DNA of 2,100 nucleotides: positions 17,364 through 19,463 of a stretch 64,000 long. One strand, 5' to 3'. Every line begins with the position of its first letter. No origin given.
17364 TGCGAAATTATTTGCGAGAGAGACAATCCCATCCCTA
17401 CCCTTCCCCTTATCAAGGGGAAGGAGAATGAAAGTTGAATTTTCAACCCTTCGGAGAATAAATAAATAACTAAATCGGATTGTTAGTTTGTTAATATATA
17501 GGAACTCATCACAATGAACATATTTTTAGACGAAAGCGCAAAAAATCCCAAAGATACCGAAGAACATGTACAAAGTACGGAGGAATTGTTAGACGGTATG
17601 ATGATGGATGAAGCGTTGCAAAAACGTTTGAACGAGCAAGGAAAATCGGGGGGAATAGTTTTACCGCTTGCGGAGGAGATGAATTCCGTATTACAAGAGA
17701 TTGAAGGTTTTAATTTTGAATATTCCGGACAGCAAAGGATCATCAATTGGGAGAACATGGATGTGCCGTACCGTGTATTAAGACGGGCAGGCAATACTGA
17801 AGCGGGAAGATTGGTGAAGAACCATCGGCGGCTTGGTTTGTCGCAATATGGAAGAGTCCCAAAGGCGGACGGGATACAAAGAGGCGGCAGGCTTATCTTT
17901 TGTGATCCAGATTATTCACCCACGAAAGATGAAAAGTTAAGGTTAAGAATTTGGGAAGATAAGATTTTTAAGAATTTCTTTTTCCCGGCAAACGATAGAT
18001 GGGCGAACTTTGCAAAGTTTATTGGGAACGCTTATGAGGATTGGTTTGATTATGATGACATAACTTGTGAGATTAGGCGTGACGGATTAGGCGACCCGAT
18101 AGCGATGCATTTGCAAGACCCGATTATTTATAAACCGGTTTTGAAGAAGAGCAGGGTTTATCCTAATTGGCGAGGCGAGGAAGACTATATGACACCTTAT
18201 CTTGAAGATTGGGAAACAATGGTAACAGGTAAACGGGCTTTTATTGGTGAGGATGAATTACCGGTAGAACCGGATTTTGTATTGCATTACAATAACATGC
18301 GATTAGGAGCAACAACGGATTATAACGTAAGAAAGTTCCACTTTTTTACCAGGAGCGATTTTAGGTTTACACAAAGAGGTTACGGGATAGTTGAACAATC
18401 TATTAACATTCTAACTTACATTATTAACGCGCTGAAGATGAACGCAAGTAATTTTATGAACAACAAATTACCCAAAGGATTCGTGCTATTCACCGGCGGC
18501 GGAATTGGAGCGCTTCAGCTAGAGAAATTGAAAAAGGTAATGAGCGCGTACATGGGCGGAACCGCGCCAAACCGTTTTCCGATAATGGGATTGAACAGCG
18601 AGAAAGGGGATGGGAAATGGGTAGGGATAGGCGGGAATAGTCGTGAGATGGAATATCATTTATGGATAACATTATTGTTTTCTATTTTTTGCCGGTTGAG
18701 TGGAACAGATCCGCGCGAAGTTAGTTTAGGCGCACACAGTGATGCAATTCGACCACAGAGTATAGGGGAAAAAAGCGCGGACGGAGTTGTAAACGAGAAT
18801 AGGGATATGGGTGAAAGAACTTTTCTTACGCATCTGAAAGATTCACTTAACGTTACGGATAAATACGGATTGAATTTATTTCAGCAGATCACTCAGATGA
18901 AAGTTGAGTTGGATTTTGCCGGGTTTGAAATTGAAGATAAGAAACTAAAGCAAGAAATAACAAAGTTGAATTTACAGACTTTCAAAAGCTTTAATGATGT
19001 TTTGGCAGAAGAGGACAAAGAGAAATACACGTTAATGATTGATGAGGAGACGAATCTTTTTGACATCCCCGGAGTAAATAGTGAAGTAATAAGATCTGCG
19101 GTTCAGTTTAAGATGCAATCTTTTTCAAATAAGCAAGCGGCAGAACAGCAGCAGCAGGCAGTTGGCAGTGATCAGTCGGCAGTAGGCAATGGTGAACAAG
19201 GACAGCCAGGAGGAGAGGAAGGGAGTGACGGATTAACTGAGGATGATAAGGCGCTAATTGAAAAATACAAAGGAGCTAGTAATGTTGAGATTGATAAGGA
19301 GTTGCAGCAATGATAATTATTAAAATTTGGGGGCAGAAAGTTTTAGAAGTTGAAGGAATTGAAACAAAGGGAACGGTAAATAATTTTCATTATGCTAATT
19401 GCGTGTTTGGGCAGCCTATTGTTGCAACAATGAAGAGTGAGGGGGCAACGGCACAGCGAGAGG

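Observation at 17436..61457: Five copies of a two-block regulatory element in front of every structural operon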

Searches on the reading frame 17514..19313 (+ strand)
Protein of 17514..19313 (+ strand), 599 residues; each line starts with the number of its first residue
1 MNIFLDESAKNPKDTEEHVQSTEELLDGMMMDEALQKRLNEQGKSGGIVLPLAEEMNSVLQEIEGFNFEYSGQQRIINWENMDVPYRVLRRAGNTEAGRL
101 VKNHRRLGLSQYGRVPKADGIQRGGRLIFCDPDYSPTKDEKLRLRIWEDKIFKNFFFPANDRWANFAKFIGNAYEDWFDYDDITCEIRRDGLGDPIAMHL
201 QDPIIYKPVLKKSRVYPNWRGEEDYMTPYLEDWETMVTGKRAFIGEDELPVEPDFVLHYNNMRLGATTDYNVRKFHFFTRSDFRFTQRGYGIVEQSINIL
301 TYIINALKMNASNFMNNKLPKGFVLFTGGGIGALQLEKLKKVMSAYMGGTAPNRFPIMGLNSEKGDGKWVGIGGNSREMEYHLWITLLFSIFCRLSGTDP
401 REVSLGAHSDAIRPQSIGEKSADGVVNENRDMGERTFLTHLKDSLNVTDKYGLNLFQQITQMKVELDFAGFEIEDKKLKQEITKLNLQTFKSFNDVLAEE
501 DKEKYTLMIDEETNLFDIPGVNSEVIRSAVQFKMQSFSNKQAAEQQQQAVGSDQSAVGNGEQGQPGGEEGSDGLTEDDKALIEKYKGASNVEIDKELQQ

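Call 7: search_protein_families(library=phrogs, proteins=[window:17514-19313:+])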
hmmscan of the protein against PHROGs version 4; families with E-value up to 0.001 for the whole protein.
window:17514-19313:+ (599 aa): 1 family
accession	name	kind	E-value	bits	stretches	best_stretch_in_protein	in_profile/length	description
phrog_11117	-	head and packaging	2.2e-07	31.6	1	351-579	28-246/264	portal protein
